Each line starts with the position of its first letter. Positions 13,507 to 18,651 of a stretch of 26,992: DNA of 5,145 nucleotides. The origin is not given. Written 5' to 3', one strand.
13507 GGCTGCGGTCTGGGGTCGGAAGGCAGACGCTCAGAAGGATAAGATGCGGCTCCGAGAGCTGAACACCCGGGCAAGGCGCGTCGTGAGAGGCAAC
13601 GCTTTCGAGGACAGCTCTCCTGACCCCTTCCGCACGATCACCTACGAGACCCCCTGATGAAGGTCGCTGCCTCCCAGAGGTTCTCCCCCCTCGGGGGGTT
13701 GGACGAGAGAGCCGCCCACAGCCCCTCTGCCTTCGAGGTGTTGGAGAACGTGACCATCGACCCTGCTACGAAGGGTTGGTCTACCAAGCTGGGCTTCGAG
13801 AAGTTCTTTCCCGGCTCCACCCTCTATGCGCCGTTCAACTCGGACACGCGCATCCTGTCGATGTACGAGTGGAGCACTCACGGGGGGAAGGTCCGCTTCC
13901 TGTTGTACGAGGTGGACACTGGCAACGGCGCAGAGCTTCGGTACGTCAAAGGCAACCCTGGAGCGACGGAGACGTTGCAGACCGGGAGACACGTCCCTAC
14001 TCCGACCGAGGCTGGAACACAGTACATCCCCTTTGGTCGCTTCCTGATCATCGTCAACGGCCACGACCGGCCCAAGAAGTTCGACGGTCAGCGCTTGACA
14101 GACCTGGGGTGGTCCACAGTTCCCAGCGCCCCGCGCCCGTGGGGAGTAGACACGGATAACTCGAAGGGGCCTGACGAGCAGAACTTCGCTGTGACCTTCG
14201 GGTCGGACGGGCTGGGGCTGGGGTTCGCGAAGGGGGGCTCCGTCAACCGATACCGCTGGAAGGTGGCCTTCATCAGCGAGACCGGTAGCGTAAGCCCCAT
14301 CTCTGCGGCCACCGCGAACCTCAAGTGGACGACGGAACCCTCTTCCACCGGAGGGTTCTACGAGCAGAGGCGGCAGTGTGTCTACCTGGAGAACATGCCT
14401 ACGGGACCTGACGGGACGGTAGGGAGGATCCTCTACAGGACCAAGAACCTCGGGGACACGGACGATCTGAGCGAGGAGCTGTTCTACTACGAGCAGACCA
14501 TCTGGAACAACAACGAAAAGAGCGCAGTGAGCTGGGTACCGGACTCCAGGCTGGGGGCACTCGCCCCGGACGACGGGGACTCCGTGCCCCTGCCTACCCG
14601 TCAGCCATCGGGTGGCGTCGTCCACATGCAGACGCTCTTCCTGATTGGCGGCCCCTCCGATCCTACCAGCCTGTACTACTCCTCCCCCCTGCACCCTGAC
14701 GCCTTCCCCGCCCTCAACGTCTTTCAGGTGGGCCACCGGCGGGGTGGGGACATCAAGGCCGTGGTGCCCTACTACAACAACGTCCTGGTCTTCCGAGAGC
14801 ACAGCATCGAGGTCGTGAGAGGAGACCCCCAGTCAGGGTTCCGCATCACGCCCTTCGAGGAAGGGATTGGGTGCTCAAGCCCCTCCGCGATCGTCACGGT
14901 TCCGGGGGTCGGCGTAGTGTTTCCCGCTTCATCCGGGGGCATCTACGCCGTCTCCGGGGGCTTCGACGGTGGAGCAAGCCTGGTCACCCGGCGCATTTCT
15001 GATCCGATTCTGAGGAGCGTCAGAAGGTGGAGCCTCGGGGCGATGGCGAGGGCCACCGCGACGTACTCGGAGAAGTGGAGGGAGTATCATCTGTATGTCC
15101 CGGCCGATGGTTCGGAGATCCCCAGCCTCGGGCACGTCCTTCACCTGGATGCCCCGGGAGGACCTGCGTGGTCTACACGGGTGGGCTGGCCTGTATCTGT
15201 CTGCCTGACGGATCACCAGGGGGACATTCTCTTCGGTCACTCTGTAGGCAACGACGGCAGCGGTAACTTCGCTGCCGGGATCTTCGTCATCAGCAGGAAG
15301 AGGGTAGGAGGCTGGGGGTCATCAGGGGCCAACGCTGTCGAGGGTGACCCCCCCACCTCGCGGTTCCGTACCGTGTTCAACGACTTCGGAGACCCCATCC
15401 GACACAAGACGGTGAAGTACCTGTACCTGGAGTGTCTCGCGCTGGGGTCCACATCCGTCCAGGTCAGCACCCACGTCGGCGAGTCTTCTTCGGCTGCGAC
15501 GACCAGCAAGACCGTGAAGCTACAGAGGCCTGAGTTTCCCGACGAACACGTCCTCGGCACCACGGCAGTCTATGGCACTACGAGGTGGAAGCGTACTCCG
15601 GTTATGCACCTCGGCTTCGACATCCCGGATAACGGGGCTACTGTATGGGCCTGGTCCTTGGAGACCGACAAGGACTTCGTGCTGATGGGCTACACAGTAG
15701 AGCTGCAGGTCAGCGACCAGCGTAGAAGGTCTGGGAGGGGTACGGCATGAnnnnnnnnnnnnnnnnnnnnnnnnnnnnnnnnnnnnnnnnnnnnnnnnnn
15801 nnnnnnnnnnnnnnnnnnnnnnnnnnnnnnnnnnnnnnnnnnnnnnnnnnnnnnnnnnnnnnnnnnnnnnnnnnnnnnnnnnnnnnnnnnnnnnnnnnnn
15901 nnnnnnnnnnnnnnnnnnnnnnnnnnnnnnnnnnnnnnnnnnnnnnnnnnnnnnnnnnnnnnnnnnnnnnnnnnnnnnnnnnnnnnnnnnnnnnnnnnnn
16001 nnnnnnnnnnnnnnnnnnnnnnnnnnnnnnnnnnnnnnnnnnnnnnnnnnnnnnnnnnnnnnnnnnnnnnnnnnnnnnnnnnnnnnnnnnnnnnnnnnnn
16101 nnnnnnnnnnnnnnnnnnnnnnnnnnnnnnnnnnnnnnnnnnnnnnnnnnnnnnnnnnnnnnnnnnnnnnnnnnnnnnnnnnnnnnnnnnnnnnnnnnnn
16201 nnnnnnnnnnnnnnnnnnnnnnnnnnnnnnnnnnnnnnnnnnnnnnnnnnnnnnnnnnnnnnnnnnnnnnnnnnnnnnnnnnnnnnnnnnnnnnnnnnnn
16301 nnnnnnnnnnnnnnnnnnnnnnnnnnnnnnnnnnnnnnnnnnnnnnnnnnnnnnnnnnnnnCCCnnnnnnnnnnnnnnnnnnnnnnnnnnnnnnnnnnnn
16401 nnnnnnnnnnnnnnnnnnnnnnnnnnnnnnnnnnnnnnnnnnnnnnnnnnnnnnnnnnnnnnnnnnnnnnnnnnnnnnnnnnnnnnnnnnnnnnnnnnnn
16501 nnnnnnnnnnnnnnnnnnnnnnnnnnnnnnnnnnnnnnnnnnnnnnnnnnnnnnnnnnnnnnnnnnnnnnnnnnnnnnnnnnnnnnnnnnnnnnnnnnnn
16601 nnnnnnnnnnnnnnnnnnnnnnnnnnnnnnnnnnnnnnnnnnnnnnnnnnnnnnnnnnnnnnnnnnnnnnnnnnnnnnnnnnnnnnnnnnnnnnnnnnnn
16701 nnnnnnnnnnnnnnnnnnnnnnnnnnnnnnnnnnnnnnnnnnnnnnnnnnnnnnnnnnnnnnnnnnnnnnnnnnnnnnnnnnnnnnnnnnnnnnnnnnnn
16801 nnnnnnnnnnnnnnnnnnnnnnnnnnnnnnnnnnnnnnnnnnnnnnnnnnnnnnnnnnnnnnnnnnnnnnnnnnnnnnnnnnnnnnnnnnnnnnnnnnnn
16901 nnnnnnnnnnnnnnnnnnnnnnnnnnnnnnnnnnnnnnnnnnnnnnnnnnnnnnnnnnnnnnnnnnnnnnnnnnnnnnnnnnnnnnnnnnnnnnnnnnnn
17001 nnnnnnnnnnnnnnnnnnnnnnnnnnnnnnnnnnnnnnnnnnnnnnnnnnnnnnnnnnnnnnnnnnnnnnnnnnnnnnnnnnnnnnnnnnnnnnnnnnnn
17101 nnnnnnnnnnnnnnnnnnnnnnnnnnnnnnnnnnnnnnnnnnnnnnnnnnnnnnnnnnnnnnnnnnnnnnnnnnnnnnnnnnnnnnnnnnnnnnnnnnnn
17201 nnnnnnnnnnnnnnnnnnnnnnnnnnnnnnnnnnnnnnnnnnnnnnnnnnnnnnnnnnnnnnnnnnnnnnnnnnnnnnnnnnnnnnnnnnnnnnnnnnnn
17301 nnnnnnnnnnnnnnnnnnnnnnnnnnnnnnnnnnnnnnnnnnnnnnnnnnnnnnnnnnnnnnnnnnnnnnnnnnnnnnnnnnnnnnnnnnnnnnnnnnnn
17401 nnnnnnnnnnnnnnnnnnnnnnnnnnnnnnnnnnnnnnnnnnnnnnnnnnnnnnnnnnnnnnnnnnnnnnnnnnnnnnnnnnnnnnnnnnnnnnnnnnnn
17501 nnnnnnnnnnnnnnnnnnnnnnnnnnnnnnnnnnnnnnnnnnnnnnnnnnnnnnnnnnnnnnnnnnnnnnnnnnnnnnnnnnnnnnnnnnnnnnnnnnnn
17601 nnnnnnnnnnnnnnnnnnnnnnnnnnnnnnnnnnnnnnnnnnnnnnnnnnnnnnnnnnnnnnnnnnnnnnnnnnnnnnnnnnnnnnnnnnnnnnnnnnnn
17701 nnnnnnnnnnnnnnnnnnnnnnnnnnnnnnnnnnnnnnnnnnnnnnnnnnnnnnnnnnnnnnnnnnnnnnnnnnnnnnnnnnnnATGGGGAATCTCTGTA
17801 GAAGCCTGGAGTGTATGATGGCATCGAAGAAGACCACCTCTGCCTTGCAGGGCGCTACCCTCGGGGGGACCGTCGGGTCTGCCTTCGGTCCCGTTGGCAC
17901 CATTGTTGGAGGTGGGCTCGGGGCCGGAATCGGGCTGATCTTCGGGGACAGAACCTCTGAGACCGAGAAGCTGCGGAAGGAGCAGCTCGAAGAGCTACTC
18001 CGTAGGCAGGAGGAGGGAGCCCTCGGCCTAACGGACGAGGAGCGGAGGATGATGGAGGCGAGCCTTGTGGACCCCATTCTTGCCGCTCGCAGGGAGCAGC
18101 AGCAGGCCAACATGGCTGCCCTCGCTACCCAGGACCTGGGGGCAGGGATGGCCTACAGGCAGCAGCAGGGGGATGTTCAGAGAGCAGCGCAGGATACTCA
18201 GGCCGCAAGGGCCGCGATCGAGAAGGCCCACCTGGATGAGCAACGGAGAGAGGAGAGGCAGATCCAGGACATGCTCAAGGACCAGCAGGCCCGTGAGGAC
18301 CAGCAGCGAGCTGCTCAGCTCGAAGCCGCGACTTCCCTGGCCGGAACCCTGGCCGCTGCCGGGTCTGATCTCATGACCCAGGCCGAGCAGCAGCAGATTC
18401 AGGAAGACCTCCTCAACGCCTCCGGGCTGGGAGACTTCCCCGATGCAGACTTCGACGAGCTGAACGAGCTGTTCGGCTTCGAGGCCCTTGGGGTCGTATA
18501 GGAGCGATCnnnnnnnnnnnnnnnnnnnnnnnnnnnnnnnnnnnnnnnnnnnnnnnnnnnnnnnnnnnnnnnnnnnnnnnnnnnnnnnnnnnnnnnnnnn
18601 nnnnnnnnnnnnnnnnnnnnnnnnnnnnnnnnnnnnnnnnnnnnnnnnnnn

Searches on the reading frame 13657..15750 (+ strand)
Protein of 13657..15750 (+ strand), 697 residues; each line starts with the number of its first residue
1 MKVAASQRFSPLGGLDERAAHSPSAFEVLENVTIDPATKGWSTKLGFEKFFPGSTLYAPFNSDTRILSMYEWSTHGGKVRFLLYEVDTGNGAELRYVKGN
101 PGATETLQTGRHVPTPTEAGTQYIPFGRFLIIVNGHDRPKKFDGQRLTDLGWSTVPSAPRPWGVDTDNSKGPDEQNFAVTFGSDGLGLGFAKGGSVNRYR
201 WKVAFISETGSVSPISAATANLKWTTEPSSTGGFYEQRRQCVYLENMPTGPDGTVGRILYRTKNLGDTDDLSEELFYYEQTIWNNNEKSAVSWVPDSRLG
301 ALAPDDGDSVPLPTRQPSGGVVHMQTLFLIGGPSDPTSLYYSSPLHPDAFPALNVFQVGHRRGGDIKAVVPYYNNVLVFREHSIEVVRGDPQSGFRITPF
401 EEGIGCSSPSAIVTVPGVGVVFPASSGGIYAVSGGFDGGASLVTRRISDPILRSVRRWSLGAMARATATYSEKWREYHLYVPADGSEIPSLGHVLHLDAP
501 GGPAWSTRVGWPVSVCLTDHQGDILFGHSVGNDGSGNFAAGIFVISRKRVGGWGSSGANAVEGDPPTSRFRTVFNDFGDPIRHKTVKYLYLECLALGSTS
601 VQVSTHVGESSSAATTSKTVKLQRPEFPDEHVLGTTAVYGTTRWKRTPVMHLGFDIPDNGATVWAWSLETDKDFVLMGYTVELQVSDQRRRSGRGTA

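Call 13: search_protein_families(library=phrogs, proteins=[window:13657-15750:+], max_evalue=0.01)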
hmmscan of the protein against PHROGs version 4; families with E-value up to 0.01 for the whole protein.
window:13657-15750:+ (697 aa): 1 family
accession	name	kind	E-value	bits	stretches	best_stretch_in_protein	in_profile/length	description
phrog_511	-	head and packaging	0.0006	19.3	1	338-435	583-674/862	internal virion protein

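Call 14: search_protein_families(library=pfam, proteins=[window:13657-15750:+], max_evalue=0.01)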
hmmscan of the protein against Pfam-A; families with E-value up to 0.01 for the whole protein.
window:13657-15750:+ (697 aa): 0 families

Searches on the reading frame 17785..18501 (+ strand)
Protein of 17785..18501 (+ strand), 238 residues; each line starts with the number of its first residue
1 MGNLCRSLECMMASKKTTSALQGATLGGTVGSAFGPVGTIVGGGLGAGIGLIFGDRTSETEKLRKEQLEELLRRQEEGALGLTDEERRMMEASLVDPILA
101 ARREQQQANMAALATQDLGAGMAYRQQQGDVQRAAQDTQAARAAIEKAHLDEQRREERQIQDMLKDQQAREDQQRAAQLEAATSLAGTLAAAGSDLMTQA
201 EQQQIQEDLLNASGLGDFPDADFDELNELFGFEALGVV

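Call 23: search_protein_families(library=pfam, proteins=[window:17785-18501:+], max_evalue=0.1)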
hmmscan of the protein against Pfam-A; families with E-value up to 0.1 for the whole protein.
window:17785-18501:+ (238 aa): 1 family
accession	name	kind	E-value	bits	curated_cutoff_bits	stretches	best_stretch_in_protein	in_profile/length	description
PF13488.11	Gly-zipper_Omp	-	0.00025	21.3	25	1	21-59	4-44/46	Glycine zipper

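Call 39: search_protein_families(library=phrogs, proteins=[window:17785-18501:+], max_evalue=0.1)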
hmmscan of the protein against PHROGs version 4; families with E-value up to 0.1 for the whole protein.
window:17785-18501:+ (238 aa): 7 families
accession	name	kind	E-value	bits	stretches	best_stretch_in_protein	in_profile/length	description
phrog_6922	-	unknown function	6.5e-09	36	1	20-84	341-410/768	-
phrog_16692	-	unknown function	1.6e-06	27.8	1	19-182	725-893/1107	-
phrog_6056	-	head and packaging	0.00014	22.8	1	18-120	6-102/224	internal virion protein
phrog_18476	-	unknown function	0.0039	18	1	18-63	70-115/209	-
phrog_16468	-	unknown function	0.013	15.6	1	19-55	285-321/328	-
phrog_15869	-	unknown function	0.022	15.9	1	21-61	53-93/137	-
phrog_29560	-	unknown function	0.044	15.1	1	22-49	41-68/111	-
